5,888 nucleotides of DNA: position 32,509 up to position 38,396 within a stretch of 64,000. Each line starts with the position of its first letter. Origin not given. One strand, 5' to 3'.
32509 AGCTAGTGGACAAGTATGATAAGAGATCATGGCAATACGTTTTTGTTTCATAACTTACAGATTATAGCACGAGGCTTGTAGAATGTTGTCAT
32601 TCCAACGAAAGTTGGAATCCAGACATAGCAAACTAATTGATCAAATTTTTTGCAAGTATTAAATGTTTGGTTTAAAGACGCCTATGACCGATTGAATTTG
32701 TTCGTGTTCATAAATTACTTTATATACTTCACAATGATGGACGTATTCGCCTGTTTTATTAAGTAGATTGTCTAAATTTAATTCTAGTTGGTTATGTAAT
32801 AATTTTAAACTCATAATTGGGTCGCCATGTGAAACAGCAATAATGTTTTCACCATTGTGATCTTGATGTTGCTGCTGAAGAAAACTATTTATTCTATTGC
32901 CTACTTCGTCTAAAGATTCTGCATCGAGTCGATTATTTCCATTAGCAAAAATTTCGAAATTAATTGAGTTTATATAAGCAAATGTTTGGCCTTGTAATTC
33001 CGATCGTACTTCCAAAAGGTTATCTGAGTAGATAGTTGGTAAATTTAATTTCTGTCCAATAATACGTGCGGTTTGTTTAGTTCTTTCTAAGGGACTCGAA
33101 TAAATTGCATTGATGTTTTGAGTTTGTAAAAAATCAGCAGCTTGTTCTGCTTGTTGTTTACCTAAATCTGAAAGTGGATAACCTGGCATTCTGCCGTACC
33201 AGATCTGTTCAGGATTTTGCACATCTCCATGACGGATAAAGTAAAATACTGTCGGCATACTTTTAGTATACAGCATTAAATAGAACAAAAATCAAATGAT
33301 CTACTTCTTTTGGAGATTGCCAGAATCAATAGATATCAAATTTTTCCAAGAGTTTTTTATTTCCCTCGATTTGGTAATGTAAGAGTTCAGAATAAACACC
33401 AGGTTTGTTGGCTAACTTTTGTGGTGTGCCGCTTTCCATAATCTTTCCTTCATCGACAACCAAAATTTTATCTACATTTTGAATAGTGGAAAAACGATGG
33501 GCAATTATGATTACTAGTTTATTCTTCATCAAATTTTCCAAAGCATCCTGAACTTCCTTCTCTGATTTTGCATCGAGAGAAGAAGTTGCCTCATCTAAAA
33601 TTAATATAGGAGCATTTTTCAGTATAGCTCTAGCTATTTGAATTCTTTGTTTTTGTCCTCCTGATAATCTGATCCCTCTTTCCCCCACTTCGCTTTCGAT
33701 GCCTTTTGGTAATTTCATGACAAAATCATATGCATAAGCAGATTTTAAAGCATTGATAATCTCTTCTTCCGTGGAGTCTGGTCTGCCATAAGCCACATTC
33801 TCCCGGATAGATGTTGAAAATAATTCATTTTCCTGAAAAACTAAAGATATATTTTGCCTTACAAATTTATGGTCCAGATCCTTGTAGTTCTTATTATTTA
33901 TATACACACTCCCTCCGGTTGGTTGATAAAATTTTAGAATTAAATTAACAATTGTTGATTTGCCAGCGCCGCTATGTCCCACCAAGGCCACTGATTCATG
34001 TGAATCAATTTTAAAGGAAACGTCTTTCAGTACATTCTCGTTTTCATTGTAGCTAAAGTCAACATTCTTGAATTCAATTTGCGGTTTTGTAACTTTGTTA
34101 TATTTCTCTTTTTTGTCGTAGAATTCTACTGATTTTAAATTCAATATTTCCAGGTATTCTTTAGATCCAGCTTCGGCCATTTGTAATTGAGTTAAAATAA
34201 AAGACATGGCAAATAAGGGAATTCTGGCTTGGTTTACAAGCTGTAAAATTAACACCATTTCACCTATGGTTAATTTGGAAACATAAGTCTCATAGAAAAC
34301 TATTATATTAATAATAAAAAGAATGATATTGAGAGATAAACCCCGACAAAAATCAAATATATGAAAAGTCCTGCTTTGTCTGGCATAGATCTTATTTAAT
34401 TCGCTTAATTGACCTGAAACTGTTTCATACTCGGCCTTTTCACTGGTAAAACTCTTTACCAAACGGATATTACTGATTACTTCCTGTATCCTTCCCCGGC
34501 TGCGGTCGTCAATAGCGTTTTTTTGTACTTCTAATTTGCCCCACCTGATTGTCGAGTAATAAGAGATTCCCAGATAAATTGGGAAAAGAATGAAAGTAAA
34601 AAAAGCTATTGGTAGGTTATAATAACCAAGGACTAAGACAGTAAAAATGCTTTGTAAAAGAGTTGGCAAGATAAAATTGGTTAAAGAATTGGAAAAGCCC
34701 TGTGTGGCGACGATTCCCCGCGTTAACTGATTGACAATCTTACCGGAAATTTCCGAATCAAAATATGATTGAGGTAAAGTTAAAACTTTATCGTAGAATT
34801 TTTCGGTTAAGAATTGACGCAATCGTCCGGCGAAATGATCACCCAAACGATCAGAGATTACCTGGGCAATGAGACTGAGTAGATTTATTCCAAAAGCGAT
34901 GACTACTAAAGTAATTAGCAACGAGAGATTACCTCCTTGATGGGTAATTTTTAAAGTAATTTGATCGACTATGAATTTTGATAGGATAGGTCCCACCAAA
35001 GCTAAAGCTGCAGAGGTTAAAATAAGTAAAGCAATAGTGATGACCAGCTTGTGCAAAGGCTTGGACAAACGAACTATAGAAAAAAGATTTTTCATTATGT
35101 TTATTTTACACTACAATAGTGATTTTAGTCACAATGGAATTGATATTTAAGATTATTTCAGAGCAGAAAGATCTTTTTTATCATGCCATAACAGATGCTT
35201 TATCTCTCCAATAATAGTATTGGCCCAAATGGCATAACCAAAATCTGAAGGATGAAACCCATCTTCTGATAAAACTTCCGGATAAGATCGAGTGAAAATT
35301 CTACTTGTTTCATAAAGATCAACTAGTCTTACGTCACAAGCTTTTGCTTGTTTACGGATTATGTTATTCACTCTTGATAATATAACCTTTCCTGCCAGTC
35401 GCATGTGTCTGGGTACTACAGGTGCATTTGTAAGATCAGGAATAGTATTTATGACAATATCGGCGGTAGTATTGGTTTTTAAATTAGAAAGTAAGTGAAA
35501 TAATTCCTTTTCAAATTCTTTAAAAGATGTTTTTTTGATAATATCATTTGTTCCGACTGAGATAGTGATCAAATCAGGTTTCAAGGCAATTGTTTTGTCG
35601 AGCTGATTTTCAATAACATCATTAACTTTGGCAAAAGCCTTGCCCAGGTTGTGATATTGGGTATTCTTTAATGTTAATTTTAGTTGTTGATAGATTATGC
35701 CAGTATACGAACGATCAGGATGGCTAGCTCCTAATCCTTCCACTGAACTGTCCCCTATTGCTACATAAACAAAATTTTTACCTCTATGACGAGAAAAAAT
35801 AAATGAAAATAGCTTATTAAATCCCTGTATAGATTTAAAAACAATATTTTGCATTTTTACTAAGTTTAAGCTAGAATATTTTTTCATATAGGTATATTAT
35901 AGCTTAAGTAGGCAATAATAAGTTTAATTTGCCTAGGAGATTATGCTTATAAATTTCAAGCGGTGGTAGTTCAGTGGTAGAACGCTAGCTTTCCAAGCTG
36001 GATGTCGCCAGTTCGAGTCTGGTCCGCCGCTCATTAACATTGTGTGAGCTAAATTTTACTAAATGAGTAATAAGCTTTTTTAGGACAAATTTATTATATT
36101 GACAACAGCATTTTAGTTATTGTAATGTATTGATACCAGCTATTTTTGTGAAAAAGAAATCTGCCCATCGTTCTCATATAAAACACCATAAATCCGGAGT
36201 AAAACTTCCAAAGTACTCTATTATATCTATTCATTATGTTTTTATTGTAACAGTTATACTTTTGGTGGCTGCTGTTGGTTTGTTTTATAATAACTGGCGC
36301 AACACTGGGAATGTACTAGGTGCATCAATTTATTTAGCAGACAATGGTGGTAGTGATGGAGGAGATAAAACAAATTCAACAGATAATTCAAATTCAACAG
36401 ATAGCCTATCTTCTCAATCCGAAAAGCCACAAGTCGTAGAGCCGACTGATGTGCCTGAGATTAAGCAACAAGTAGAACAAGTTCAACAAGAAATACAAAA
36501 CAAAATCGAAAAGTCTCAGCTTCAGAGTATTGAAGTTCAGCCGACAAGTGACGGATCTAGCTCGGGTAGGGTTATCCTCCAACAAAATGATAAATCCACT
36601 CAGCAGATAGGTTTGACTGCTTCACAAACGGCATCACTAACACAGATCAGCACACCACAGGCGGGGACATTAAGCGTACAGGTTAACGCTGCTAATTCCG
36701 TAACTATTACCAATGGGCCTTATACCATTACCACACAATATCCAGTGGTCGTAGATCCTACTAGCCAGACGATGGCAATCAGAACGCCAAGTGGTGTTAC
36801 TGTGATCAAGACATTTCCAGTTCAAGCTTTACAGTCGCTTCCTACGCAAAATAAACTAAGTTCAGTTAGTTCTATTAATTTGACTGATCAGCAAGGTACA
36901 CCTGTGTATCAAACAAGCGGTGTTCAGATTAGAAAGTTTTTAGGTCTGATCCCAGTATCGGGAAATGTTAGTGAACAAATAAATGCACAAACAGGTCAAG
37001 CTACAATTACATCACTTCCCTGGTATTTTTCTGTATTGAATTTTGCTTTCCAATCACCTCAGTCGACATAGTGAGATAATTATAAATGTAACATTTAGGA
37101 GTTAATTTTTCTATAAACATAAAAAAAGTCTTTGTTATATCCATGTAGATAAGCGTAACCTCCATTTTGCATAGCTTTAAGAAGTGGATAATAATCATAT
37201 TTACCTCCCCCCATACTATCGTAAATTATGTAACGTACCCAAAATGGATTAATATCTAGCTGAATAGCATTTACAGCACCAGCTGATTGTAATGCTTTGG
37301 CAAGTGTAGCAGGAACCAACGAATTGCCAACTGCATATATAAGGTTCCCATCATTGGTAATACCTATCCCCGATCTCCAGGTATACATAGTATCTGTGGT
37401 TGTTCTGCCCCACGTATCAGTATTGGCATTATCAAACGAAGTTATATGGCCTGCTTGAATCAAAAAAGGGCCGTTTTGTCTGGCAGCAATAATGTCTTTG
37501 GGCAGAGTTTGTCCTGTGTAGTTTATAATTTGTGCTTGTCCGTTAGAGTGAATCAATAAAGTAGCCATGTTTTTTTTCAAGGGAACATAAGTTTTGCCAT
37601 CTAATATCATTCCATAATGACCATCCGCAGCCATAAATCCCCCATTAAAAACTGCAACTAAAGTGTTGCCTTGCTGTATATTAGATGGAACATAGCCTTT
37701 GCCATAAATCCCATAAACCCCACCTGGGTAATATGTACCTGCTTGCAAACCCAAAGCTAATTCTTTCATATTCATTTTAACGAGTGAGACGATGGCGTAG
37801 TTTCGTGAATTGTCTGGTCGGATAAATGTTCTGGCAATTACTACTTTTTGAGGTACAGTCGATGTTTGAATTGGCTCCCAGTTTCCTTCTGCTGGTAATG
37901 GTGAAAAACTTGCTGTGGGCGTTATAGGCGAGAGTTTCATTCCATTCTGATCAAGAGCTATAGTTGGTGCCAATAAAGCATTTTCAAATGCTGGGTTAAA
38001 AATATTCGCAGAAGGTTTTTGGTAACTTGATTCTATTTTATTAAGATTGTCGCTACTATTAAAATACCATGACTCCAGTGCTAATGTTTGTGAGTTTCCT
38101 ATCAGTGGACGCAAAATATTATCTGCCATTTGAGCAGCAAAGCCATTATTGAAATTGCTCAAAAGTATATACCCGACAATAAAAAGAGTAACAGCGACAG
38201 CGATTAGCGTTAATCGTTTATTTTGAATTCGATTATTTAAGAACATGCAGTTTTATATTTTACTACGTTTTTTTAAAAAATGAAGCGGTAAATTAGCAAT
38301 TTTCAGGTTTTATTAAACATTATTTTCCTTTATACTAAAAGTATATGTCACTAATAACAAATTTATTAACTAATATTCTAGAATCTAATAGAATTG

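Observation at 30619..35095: MshA-type GT4 plus histidine phosphatase plus PIG-L/LmbE deacetylase cluster (three-step GlcN-X pathway), beside an ABC exporter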

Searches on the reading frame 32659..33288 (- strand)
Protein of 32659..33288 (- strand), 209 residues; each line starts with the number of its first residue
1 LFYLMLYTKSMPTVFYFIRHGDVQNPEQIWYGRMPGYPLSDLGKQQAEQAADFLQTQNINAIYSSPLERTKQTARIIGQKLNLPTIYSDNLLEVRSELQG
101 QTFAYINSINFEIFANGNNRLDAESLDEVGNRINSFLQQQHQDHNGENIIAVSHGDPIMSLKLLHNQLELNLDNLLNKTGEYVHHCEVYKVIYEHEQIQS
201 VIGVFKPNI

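Call 3: search_protein_families(library=pfam, proteins=[window:32659-33288:-], max_evalue=0.01)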
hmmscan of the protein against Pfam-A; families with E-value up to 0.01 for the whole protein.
window:32659-33288:- (209 aa): 2 families
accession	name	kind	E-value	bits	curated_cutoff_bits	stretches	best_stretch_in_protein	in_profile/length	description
PF00300.27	His_Phos_1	-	4.9e-33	114.9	21.7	1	15-198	1-186/194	Histidine phosphatase superfamily (branch 1)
PF17656.6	ChapFlgA_N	-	0.0068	17.2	27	0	132-180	4-52/77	FlgA N-terminal domain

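Call 4: search_protein_families(library=ncbifam, proteins=[window:32659-33288:-], max_evalue=0.01)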
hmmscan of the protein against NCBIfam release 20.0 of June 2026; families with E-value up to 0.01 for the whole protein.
window:32659-33288:- (209 aa): 16 families
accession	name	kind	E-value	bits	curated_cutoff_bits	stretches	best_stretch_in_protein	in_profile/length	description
NF038349.1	dPGM_arch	equivalog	8.1e-25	87.8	225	1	17-161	3-144/194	2,3-diphosphoglycerate-dependent phosphoglycerate mutase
TIGR03162.1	ribazole_cobC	equivalog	6e-23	81.2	162.9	1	16-168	2-158/176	alpha-ribazole phosphatase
NF005567.0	PRK07238.1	equivalog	1.5e-21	77.2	326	1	9-161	174-333/378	bifunctional RNase H/acid phosphatase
NF045917.1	PhserinePhPspA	equivalog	3.2e-21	76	350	1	15-173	4-167/211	phosphoserine phosphatase PspA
TIGR03848.1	MSMEG_4193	subfamily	5.9e-17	61.8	203.85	1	17-174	4-170/204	MSMEG_4193 family putative phosphomutase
NF002901.0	PRK03482.1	equivalog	8.8e-12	45.1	261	1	15-158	4-154/215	2,3-diphosphoglycerate-dependent phosphoglycerate mutase GpmB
NF009994.0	PRK13463.1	equivalog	1.6e-11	44.4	277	1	12-158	2-155/203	phosphoserine phosphatase 1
NF011580.0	PRK15004.1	equivalog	3.2e-11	43.6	250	1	15-161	3-155/203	adenosylcobalamin/alpha-ribazole phosphatase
TIGR00249.1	sixA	equivalog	2.7e-08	33.8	74.5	1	15-89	3-69/154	phosphohistidine phosphatase SixA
NF009993.0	PRK13462.1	equivalog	5.6e-06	26.1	226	1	17-156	10-149/203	acid phosphatase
NF002217.0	PRK01112.1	equivalog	1.4e-05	24.5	320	1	16-76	5-65/228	2,3-bisphosphoglycerate-dependent phosphoglycerate mutase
TIGR01258.1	pgm_1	subfamily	0.00011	21.7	81.7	1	17-82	5-72/245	2,3-bisphosphoglycerate-dependent phosphoglycerate mutase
NF010713.0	PRK14115.1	equivalog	0.00059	19.2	305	0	17-83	6-74/248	2,3-diphosphoglycerate-dependent phosphoglycerate mutase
NF052369.1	PmrG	equivalog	0.0023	17.5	170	0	42-80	49-89/168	lipopolysaccharide core heptose(II)-phosphate phosphatase PmrG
NF002339.0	PRK01295.1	equivalog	0.0023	17.4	316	0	14-86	4-78/206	2,3-bisphosphoglycerate-dependent phosphoglycerate mutase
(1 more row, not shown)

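Call 8: search_solved_structures(query=window:32659-33288:-, show_alignments=2, max_evalue=0.001)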
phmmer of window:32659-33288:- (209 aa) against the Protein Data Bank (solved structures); distinct sequences matched with E-value up to 0.001: 11.
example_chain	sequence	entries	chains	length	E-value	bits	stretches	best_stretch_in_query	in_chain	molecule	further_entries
4ij5_A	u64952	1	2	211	6.8e-12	48.7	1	17-161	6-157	Phosphoserine phosphatase 1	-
4ij6_A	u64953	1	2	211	3.1e-11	46.6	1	36-161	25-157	Phosphoserine phosphatase 1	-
1ebb_A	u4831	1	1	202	1.3e-06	31.5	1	13-163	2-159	PHOSPHATASE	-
1h2e_A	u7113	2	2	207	1.4e-06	31.4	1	13-163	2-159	PHOSPHATASE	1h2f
3e9c_A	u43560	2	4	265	1.3e-05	28.2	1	16-93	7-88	Zgc:56074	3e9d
6e4b_A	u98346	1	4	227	3.2e-05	26.9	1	6-161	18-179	Adenosylcobalamin/alpha-ribazole phosphatase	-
6nru_A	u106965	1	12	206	7.9e-05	25.7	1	15-160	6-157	CobC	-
3dcy_A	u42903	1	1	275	0.00011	25.2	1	6-79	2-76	REGULATOR PROTEIN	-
5zkk_A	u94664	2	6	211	0.00012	25.1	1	16-159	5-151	Phosphoglycerate mutase family protein, putative | Phosphoglycerate mutase family protein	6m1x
3e9e_A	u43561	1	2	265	0.00029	23.8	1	17-84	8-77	Zgc:56074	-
5zr2_A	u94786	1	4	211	0.00059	22.8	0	38-159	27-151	Phosphoglycerate mutase family protein, putative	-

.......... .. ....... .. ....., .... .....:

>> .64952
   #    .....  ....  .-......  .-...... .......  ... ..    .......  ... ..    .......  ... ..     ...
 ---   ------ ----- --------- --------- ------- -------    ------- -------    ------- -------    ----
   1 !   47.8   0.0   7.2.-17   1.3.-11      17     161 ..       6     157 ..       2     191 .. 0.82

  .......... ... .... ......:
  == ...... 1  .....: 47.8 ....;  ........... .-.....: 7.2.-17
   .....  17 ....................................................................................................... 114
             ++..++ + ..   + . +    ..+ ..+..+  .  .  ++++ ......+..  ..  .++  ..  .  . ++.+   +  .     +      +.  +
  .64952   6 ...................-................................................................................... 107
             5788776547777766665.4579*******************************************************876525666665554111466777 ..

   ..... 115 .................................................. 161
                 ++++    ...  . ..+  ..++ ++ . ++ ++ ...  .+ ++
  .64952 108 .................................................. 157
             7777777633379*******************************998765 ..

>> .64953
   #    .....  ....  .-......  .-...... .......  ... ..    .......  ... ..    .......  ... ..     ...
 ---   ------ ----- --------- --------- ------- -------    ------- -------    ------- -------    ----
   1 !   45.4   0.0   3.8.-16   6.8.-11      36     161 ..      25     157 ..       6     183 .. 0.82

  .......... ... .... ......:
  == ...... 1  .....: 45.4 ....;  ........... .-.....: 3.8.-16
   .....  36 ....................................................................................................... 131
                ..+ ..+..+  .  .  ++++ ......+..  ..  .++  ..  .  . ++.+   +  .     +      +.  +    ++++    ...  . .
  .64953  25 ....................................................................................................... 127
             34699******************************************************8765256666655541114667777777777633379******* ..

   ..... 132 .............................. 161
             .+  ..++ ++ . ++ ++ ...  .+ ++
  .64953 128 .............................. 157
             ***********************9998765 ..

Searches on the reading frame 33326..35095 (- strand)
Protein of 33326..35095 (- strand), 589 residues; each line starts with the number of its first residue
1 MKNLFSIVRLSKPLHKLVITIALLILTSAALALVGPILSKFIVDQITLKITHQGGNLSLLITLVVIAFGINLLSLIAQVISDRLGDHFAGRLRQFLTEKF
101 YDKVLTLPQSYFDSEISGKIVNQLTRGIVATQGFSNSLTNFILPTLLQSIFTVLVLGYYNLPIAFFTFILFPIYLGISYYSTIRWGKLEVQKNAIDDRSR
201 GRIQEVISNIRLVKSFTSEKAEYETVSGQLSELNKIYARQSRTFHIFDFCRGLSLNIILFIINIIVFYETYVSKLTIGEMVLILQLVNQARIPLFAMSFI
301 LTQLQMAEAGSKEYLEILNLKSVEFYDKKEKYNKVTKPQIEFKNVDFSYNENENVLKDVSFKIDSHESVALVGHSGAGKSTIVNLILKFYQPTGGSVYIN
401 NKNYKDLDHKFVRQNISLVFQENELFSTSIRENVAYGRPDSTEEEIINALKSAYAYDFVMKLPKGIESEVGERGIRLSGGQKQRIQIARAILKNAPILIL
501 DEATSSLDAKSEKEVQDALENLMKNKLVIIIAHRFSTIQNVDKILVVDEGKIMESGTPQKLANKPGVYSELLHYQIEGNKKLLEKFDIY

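Call 3: search_protein_families(library=pfam, proteins=[window:33326-35095:-], max_evalue=0.01)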
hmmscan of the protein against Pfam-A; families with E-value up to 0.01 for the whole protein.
window:33326-35095:- (589 aa): 10 families
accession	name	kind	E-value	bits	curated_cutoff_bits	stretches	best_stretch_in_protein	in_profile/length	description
PF00005.33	ABC_tran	-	5.7e-35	121.3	25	1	356-505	1-137/137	ABC transporter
PF00664.28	ABC_membrane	-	1.5e-27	97.4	28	1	19-289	2-269/274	ABC transporter transmembrane region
PF02463.25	SMC_N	-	5.1e-10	39.6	40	1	367-547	25-211/220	RecF/RecN/SMC N terminal domain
PF03193.22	RsgA_GTPase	-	9.6e-06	26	30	1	314-388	54-128/174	RsgA GTPase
PF20720.3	nSTAND3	-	0.00012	22.2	27.2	1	356-432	7-82/155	Novel STAND NTPase 3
PF13401.12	AAA_22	-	0.0003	21.6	27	1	366-515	5-104/130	AAA domain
PF13555.12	AAA_29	-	0.0005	20.2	27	1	353-383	9-39/61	P-loop containing region of AAA domain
PF13191.12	AAA_16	-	0.00051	21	32.6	1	366-469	24-104/167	AAA ATPase domain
PF01926.29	MMR_HSR1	-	0.0055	17.3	21.9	0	369-388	2-21/113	50S ribosome-binding GTPase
PF06414.18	Zeta_toxin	-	0.0067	16.3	22.3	0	368-407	18-57/199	Zeta toxin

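Call 4: search_protein_families(library=ncbifam, proteins=[window:33326-35095:-], max_evalue=0.01)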
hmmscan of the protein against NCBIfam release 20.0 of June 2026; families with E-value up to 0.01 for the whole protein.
window:33326-35095:- (589 aa): 191 families (the best 25 are shown)
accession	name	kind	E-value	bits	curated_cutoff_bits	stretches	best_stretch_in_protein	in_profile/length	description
TIGR02203.1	MsbA_lipidA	equivalog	3.4e-112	375.8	602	1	14-575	13-569/572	lipid A export permease/ATP-binding protein MsbA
NF010178.0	PRK13657.1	equivalog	7.1e-108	361.5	733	1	17-575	20-570/588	glucan ABC transporter ATP-binding protein/ permease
TIGR02204.1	MsbA_rel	hypoth_equivalog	3.6e-107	359.4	780.4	1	5-575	7-575/576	ABC transporter, permease/ATP-binding protein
NF052233.1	CphA_assoc_ABC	equivalog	2e-100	337.3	880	1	3-579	171-747/766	cyanophycin metabolism-associated ABC transporter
TIGR00958.1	3a01208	subfamily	1.5e-96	324.3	874.6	1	4-571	149-710/711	antigen peptide transporter 2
NF045513.1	HepA_fam_ABC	equivalog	5.2e-95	319.1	725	1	60-568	97-602/610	heterocyst formation ABC transporter subunit HepA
TIGR01846.1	type_I_sec_HlyB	subfamily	1.6e-90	304.3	725.55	1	16-576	139-693/694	type I secretion system permease/ATPase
NF008381.0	PRK11176.1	equivalog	6.1e-90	302.2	867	1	16-576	26-580/582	lipid A ABC transporter ATP-binding protein/permease MsbA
TIGR03375.1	type_I_sec_LssB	subfamily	1.5e-86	291.3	693.1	1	60-562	185-689/696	type I secretion system permease/ATPase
TIGR03796.1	NHLM_micro_ABC1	equivalog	5e-86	289.5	853.3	1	17-572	155-709/710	NHLP family bacteriocin export ABC transporter peptidase/permease/ATPase subunit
TIGR01192.1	chvA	subfamily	5.3e-84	282.9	585.4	1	17-573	22-568/585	glucan export ABC transporter ATP-binding protein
TIGR03797.1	NHLM_micro_ABC2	equivalog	3.7e-83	280.2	709.4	1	17-575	137-685/686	NHLP bacteriocin export ABC transporter permease/ATPase subunit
TIGR02857.1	CydD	equivalog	2.7e-78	264.2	435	1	25-547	9-529/529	thiol reductant ABC exporter subunit CydD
TIGR01193.1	bacteriocin_ABC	subfamily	7.3e-77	259.5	523.85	1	21-573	157-707/708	peptide cleavage/export ABC transporter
NF008056.1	PRK10790.1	equivalog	3.3e-71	240.5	746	1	11-579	18-579/584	SmdB family multidrug efflux ABC transporter permease/ATP-binding protein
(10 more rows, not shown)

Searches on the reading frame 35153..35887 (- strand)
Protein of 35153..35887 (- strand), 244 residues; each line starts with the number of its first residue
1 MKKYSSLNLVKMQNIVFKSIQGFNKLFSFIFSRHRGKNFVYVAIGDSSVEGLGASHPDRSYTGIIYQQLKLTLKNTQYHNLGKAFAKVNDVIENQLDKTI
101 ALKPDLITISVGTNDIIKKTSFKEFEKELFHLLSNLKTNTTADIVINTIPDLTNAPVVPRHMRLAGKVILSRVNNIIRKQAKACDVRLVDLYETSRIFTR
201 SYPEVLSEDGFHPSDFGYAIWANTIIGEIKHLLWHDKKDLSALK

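Call 3: search_protein_families(library=pfam, proteins=[window:35153-35887:-], max_evalue=0.01)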
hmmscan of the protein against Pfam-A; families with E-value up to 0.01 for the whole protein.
window:35153-35887:- (244 aa): 4 families
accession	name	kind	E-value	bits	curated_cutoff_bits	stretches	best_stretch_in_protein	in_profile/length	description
PF13472.12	Lipase_GDSL_2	-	8.7e-24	85.4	32.9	1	43-220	1-178/178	GDSL-like Lipase/Acylhydrolase family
PF00657.28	Lipase_GDSL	-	3.9e-17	63.5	23.6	1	41-224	1-207/208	GDSL-like Lipase/Acylhydrolase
PF17182.10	OSK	-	6.7e-07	29.2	27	1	99-193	66-153/202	OSK domain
PF25182.1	NonGDSL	-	0.00078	19.2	80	1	42-146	31-136/220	Non-GDSL lipase-like family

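Call 4: search_protein_families(library=ncbifam, proteins=[window:35153-35887:-], max_evalue=0.01)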
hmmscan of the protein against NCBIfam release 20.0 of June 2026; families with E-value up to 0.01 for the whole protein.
window:35153-35887:- (244 aa): 3 families
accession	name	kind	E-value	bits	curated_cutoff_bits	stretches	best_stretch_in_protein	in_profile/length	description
NF042968.1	AcxylEst_AxeA1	equivalog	6e-11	41.3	700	1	43-223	279-457/459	acetylxylan esterase AxeA1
NF045548.1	GDSL_lipase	equivalog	0.002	17.7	300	1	170-230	168-226/231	Rv0518 family GDSL lipase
NF047594.1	LIC10707_fam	equivalog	0.0089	15.1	380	1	204-236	327-359/406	LIC10707 family hydrolase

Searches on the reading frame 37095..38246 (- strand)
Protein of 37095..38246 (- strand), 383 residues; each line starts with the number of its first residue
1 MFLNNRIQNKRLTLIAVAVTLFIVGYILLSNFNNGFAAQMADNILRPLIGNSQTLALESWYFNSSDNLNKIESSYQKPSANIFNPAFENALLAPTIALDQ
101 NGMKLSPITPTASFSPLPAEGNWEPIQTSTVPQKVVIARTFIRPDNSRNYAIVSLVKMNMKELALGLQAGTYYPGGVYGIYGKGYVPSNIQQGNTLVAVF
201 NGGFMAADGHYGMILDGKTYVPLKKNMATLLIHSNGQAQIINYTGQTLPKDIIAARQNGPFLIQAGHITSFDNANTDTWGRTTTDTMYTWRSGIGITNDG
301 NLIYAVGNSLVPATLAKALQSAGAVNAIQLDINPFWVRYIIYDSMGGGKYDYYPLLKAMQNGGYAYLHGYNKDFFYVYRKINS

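Call 64: search_protein_families(library=pfam, proteins=[window:37095-38246:-], max_evalue=0.001)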
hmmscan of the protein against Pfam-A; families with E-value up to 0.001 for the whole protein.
window:37095-38246:- (383 aa): 1 family
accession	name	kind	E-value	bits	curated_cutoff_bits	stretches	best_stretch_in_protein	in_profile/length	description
PF09992.14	NAGPA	-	9.4e-11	42.6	25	1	195-331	2-137/169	Phosphodiester glycosidase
